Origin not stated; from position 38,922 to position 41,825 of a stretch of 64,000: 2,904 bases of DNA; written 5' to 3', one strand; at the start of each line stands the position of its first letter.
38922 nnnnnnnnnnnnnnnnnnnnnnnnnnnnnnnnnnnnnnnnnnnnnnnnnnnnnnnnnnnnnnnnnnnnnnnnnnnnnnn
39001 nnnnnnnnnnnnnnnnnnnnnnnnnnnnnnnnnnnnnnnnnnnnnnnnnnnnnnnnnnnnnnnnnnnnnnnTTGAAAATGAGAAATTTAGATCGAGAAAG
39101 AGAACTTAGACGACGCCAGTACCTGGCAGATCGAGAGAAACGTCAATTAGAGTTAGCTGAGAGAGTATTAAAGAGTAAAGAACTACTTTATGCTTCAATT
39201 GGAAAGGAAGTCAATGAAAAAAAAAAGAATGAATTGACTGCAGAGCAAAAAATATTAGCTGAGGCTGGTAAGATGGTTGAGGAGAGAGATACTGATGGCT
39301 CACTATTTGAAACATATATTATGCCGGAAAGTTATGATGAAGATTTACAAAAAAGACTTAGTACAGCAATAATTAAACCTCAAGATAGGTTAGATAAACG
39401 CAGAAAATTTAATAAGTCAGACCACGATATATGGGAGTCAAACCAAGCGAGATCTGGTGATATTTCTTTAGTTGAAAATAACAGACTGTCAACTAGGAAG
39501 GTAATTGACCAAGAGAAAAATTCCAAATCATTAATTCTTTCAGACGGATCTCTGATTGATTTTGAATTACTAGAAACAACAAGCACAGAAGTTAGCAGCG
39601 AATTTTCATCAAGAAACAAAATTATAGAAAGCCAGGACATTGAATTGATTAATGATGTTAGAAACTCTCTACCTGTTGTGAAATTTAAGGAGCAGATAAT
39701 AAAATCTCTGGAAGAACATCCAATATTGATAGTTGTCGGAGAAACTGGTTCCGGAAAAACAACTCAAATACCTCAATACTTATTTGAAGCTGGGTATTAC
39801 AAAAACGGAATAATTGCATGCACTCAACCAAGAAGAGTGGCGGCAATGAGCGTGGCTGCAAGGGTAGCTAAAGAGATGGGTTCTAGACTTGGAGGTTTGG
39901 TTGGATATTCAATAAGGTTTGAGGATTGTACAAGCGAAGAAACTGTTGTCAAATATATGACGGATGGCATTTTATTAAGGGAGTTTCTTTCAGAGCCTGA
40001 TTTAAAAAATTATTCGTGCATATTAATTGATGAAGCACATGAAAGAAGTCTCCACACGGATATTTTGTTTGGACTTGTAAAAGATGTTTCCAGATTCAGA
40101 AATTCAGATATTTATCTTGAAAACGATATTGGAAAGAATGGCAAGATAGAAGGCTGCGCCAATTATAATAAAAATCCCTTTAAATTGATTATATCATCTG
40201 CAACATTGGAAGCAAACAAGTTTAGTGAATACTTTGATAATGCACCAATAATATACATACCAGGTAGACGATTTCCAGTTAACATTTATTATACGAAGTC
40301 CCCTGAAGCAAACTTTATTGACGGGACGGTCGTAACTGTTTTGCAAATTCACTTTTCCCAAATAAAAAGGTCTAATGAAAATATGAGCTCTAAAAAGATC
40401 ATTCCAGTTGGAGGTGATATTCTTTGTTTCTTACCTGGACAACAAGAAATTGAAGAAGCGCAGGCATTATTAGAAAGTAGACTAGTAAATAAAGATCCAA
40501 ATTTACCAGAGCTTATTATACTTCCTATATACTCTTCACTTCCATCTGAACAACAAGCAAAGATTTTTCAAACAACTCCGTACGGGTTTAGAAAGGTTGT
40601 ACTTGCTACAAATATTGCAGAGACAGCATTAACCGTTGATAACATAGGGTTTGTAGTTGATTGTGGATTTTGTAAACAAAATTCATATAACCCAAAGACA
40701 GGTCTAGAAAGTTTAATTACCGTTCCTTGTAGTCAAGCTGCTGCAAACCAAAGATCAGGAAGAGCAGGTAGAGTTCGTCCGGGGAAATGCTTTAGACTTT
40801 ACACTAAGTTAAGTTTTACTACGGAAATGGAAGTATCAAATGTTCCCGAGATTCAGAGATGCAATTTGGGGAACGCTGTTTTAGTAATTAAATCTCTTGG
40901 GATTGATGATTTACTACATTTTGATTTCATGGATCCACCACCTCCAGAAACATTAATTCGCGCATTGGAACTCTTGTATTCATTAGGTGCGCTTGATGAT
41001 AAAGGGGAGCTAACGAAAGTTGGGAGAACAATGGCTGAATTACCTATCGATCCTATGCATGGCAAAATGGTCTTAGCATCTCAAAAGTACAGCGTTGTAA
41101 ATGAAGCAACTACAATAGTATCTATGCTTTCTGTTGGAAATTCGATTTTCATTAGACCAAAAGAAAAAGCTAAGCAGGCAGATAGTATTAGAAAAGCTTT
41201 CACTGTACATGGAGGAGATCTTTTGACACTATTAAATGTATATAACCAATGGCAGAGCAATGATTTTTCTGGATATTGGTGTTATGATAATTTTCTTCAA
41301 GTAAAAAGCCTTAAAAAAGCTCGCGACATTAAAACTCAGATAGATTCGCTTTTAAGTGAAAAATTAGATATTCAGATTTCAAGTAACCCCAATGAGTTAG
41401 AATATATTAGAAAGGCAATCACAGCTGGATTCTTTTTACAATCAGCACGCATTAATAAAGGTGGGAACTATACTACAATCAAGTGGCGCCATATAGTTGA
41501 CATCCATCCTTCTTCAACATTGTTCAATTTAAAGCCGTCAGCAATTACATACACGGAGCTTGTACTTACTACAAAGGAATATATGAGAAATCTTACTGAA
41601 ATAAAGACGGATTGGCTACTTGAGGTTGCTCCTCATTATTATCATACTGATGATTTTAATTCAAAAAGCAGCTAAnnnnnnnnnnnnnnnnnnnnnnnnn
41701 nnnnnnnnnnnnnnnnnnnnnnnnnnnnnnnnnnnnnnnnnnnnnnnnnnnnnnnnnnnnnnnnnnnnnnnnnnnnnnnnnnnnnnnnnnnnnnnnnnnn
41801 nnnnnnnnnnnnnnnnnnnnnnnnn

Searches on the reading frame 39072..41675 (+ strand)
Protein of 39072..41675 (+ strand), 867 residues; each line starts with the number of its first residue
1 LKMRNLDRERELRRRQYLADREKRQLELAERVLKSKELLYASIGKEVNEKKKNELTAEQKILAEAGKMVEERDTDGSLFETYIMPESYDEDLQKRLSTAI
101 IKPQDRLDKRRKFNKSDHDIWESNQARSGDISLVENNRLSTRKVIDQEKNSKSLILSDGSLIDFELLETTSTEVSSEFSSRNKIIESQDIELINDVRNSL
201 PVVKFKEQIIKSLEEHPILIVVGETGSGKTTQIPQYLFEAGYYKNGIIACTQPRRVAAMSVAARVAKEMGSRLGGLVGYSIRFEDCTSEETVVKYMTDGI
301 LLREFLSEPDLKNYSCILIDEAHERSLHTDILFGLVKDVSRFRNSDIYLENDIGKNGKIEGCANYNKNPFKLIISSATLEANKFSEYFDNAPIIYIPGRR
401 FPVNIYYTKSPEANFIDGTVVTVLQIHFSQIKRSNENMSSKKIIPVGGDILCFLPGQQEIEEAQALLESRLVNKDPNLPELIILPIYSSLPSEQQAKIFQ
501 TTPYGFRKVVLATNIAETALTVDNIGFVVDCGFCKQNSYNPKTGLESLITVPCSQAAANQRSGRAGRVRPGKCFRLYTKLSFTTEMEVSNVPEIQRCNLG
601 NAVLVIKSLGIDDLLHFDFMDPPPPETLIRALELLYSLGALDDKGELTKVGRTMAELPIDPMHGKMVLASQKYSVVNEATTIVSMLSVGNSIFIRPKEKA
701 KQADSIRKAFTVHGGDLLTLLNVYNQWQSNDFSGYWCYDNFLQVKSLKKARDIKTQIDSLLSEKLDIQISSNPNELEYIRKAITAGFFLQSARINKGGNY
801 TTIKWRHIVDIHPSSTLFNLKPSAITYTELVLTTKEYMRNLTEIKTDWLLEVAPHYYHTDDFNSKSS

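Call 6: search_protein_families(library=pfam, proteins=[window:39072-41675:+], max_evalue=0.001)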
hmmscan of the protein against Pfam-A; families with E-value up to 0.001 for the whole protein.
window:39072-41675:+ (867 aa): 7 families
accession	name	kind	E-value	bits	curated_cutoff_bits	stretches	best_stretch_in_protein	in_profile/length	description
PF07717.22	OB_NTP_bind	-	2.4e-21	76.1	29.5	1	779-856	1-83/83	Oligonucleotide/oligosaccharide-binding (OB)-fold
PF04408.29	HA2_N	-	2.6e-12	46.9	21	1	631-659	1-29/29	Helicase associated domain (HA2), winged-helix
PF21010.2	HA2_C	-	7.5e-11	42.8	21.3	1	660-720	1-77/77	Helicase associated domain (HA2), ratchet-like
PF00271.37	Helicase_C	-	1.1e-10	42.2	23.5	1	447-568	15-109/110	Helicase conserved C-terminal domain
PF13401.12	AAA_22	-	5.1e-06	27.3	27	1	216-331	5-100/130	AAA domain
PF00270.35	DEAD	-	9.8e-06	25.8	26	1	207-326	5-130/167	DEAD/DEAH box helicase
PF13245.12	AAA_19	-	8.9e-05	23.1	25.1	1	207-326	2-103/134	AAA domain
